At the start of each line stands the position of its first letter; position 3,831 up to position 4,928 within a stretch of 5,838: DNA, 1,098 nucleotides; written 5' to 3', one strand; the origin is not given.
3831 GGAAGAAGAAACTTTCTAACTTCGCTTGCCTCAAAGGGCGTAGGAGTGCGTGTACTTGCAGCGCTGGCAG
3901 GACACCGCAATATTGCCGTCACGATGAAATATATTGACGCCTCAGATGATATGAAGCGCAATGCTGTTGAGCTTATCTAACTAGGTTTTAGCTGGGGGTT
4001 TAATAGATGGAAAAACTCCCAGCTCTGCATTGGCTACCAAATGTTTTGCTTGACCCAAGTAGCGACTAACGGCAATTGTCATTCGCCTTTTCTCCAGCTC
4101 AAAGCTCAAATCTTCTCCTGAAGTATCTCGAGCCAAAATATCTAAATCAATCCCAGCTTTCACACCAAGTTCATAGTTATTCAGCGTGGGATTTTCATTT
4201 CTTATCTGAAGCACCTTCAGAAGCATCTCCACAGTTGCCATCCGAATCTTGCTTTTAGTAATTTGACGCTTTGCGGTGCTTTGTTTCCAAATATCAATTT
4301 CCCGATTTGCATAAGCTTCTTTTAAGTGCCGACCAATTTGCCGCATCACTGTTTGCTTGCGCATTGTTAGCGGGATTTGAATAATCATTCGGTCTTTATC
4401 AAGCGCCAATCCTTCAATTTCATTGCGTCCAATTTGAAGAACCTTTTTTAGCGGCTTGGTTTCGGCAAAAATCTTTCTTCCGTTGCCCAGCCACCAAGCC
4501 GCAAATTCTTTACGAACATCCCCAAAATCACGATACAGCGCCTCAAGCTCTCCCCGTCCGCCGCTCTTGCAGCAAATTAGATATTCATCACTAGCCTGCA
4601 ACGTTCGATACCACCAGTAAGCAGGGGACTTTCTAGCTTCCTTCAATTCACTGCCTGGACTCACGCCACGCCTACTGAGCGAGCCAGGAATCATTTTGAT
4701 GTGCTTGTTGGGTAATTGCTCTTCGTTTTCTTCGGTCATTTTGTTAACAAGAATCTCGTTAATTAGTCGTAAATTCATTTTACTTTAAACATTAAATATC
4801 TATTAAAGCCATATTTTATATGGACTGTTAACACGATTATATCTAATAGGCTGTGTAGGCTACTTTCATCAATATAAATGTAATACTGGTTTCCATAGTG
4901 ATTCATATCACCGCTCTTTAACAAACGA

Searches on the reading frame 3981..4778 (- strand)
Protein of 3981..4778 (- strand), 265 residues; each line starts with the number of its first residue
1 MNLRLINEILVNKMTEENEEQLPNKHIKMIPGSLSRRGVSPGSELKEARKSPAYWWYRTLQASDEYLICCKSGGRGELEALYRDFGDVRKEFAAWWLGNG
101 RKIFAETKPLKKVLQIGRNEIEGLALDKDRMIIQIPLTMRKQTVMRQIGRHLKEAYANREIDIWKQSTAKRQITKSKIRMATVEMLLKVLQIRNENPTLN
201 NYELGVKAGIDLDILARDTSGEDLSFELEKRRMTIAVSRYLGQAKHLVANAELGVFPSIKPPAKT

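Call 4: search_protein_families(library=pfam, proteins=[window:3981-4778:-], max_evalue=1)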
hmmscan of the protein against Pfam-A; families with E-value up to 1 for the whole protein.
window:3981-4778:- (265 aa): 2 families
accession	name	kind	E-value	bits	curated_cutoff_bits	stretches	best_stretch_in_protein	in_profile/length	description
PF01939.22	NucS_C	-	0.084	13.3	24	1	184-244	7-70/124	Endonuclease NucS C-terminal domain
PF11138.13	DUF2911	-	0.15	12.3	27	1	99-202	25-130/145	Protein of unknown function (DUF2911)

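Call 5: search_protein_families(library=padloc, proteins=[window:3981-4778:-], max_evalue=1)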
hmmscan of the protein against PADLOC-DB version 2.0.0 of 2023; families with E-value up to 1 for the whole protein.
window:3981-4778:- (265 aa): 1 family
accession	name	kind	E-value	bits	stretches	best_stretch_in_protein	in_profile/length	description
PDLC04339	PDC-M03A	-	0.04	11.2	1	108-180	185-255/293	-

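Call 6: search_protein_families(library=ncbifam, proteins=[window:3981-4778:-], max_evalue=1)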
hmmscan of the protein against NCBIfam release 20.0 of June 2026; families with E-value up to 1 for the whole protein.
window:3981-4778:- (265 aa): 2 families
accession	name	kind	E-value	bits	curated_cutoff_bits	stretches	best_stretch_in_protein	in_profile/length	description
TIGR00337.1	PyrG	equivalog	0.04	12.5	462.75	1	130-184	243-297/526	glutamine hydrolyzing CTP synthase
NF003792.0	PRK05380.1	equivalog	0.091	11.4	308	1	130-184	242-296/534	CTP synthase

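Call 59: search_protein_families(library=phrogs, proteins=[window:3981-4778:-], max_evalue=0.01)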
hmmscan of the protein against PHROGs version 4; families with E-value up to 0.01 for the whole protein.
window:3981-4778:- (265 aa): 0 families

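Call 74: find_homologous_proteins(query=window:3981-4778:-)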
Query window:3981-4778:- (265 aa): 151 proteins with E <= 0.001 among 641 candidates; the best 120 are listed.
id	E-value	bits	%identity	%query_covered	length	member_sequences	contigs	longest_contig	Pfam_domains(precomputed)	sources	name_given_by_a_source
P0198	6.6e-165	565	96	100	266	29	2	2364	-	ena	-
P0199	2.5e-136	471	83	95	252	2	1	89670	-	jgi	jgi:hypothetical protein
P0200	7.2e-117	408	74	94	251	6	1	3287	-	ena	-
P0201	4.3e-113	395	70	93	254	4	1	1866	-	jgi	jgi:hypothetical protein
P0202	5.0e-105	369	66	94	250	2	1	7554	-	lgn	-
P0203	3.2e-101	356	65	91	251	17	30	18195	-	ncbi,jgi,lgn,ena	jgi:hypothetical protein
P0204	5.8e-97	342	62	92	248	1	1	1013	-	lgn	-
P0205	2.4e-96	340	65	93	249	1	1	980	-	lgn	-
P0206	1.4e-95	338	62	97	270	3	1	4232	-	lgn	-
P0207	3.0e-95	337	62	94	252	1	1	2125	-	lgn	-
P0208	5.8e-95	336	63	93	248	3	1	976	-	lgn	-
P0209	6.5e-95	336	65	93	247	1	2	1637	-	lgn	-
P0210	4.5e-94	333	63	94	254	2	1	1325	-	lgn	-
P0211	5.1e-94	333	63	94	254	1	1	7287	-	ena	-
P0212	8.2e-94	332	63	92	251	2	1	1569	-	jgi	jgi:hypothetical protein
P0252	1.9e-80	288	56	94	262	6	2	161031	-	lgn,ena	-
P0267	1.4e-70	256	51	89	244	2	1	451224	-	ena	-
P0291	9.8e-65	237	51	92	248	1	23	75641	-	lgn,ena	-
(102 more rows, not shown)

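Call 75: find_encoding_contigs(protein=P0199, flank=7000, max_places=2)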
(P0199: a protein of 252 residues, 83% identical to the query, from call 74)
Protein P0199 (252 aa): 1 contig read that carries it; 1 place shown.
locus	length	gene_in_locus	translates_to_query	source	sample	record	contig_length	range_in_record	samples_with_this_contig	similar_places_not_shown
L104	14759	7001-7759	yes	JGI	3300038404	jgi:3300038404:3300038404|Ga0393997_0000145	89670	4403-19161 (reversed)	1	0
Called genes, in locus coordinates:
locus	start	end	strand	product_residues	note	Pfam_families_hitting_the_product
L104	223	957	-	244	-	PF12686:DUF3800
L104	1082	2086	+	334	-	PF13651:EcoRI_methylase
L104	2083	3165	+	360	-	PF03235:GmrSD_N, PF01844:HNH, PF14279:HNH_5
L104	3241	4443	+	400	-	PF14659:Phage_int_SAM_3 (weak)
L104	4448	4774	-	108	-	-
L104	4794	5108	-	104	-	-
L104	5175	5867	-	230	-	PF00004:AAA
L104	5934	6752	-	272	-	-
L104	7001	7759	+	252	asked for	-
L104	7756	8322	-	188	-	PF00589:Phage_integrase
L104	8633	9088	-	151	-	-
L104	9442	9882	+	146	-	PF20346:DUF6641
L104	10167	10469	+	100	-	-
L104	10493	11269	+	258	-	-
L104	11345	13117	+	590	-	PF02493:MORN (faint)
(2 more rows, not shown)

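Call 76: find_encoding_contigs(protein=P0252, flank=7000, max_places=2)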
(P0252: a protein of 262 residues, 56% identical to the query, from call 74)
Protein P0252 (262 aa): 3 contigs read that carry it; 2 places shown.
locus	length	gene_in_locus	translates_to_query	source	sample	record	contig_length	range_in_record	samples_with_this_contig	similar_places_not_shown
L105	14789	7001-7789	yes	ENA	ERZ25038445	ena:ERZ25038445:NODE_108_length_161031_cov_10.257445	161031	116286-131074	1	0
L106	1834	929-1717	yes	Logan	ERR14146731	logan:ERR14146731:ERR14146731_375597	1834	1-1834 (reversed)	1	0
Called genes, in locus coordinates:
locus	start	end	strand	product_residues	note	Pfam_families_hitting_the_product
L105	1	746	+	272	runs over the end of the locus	PF09935:DUF2167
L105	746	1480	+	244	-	-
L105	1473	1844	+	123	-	PF00226:DnaJ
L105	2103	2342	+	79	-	-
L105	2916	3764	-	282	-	-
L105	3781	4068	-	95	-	-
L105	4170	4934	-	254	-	-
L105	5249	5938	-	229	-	PF13401:AAA_22 (faint), PF00004:AAA, PF07728:AAA_5 (faint), PF13177:DNA_pol3_delta2 (weak)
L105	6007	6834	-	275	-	-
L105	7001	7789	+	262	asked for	-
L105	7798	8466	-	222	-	PF00589:Phage_integrase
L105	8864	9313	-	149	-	-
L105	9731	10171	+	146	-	PF20346:DUF6641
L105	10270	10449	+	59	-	-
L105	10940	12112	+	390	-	PF18062:RE_AspBHI_N, PF04471:Mrr_cat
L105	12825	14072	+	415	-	-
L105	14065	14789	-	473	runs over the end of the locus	PF00929:RNase_T, PF27096:UvrC_M, PF27115:Cho_C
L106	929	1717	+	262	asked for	-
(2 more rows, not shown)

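Call 77: find_encoding_contigs(protein=P0267, flank=7000, max_places=2)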
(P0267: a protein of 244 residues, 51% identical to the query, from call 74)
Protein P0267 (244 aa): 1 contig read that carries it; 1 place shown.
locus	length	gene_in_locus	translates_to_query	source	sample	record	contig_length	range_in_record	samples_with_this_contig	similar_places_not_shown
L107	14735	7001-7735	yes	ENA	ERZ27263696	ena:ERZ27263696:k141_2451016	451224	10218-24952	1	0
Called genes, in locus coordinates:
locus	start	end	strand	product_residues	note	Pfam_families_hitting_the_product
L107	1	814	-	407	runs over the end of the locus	PF01266:DAO (faint), PF01494:FAD_binding_3, PF05834:Lycopene_cycl (faint), PF08491:SE (weak)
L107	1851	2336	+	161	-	-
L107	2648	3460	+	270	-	-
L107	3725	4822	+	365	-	PF00589:Phage_integrase (faint)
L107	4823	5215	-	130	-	-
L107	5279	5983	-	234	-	PF00004:AAA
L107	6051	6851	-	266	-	-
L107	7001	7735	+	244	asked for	-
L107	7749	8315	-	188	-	PF00589:Phage_integrase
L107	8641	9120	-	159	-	-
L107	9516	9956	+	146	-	PF20346:DUF6641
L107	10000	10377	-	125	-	-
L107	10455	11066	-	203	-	-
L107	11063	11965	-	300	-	PF15931:DUF4747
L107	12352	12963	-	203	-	PF05891:Methyltransf_PK (weak), PF13847:Methyltransf_31, PF08241:Methyltransf_11, PF08242:Methyltransf_12, PF13649:Methyltransf_25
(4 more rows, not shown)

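Call 78: find_encoding_contigs(protein=P0291, flank=7000, max_places=3)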
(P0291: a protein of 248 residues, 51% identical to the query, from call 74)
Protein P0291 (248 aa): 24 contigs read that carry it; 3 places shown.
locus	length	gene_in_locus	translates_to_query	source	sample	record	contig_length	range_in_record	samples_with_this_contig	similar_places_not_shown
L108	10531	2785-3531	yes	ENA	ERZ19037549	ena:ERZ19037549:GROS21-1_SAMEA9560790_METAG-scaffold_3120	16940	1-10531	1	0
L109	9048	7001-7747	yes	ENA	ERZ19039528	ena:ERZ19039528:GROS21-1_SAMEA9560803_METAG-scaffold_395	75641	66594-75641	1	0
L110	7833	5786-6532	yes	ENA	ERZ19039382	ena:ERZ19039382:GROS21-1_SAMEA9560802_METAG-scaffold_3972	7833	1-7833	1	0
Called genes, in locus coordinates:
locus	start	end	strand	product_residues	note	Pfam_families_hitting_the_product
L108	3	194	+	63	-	?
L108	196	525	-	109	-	-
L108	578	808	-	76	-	-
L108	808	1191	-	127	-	-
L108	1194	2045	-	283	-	-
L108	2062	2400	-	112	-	-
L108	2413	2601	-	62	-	-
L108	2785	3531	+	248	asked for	-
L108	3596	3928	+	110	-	-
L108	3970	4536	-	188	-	PF00589:Phage_integrase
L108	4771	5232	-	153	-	-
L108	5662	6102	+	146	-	PF20346:DUF6641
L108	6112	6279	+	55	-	-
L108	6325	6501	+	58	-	-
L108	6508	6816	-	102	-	PF01022:HTH_5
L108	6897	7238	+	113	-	PF02627:CMD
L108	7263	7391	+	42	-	PF11346:DUF3149 (weak)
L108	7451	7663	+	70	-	PF11127:YgaP-like_TM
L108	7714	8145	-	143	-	PF20398:DUF6691, PF04143:Sulf_transp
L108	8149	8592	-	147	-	PF04143:Sulf_transp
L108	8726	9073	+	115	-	PF01022:HTH_5, PF12840:HTH_20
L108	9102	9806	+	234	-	PF00753:Lactamase_B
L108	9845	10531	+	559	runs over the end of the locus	PF04273:BLH_phosphatase, PF01266:DAO (weak), PF07992:Pyr_redox_2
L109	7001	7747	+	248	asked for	-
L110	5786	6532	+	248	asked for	-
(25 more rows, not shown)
